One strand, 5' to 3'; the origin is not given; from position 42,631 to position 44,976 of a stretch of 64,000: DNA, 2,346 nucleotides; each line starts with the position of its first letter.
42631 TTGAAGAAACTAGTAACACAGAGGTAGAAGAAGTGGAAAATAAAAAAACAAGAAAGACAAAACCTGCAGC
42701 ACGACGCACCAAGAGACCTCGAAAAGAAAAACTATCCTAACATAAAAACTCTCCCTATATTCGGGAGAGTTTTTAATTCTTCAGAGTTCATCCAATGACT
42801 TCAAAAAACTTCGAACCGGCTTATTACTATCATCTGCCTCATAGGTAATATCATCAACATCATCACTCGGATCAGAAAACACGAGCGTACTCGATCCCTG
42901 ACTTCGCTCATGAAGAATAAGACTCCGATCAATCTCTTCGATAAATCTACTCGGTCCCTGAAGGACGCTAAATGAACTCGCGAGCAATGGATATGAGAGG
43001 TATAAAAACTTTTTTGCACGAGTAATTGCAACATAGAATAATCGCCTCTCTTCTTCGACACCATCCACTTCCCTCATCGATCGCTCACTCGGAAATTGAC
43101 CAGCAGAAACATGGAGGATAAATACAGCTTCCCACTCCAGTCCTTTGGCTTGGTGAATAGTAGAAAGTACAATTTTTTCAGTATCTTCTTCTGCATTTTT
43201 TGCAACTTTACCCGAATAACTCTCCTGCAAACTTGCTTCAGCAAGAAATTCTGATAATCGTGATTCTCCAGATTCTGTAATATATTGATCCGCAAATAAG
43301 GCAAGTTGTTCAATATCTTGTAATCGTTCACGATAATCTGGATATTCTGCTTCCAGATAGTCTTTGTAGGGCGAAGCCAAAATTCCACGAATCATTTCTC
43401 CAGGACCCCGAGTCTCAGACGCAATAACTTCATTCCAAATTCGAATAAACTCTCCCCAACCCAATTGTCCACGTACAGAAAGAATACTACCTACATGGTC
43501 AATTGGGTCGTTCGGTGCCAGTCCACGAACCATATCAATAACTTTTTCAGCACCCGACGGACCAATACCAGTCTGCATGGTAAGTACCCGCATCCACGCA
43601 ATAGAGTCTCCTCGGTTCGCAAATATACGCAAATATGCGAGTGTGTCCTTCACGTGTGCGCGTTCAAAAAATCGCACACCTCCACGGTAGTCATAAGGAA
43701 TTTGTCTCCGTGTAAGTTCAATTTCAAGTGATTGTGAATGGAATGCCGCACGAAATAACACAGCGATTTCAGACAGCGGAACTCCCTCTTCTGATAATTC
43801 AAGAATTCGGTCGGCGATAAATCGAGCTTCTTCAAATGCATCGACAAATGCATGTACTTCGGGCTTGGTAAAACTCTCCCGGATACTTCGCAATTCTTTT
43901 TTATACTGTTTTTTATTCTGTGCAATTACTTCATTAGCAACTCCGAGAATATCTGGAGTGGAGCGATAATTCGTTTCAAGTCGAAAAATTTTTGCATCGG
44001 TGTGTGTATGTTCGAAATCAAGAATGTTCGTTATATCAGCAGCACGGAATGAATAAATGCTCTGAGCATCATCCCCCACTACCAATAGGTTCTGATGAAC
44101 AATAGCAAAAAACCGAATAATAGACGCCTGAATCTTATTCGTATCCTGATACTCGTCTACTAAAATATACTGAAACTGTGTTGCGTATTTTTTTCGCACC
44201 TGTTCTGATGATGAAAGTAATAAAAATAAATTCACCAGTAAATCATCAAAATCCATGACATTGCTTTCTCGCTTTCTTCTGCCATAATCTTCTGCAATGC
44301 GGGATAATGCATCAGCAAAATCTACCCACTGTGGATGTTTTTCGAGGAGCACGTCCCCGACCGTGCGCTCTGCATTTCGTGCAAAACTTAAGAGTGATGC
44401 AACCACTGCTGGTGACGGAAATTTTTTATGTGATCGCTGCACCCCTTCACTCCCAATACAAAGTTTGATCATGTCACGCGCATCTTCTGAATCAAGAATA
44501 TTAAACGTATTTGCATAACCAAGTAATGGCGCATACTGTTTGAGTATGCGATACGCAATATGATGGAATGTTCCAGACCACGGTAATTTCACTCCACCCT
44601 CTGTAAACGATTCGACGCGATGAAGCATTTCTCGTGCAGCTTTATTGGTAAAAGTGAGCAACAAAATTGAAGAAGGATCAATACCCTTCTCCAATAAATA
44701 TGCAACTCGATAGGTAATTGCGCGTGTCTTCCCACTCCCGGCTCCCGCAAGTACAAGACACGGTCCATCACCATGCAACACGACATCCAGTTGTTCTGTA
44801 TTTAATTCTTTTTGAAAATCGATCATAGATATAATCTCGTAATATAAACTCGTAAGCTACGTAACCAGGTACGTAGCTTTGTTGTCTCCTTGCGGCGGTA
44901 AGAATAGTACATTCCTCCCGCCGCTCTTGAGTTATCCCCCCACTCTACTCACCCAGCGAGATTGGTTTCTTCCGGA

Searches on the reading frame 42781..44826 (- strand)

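Call 72: search_protein_families(library=pfam, proteins=[window:42781-44826:-], max_evalue=0.001)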
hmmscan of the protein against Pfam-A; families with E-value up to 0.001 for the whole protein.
window:42781-44826:- (681 aa): 7 families
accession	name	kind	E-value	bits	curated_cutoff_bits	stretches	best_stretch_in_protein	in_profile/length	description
PF00580.27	UvrD-helicase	-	2.7e-77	260.6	23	1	8-275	1-270/271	UvrD/REP helicase N-terminal domain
PF13361.12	UvrD_C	-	1.4e-65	222.5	25.6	2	282-439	2-162/350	UvrD-like helicase C-terminal domain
PF13245.12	AAA_19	-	3.6e-21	76.2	25.1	1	21-261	12-134/134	AAA domain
PF13538.12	UvrD_C_2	-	7.9e-12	45.3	27.4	1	552-610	2-51/52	UvrD-like helicase C-terminal domain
PF01443.25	Viral_helicase1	-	4.2e-07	30.5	21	0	548-609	178-225/228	Viral superfamily 1 RNA helicase core domain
PF13087.12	AAA_12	-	2.6e-06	27.6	27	0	543-609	130-189/195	AAA domain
PF13604.12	AAA_30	-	5.2e-05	23.5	27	0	8-70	2-65/191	AAA domain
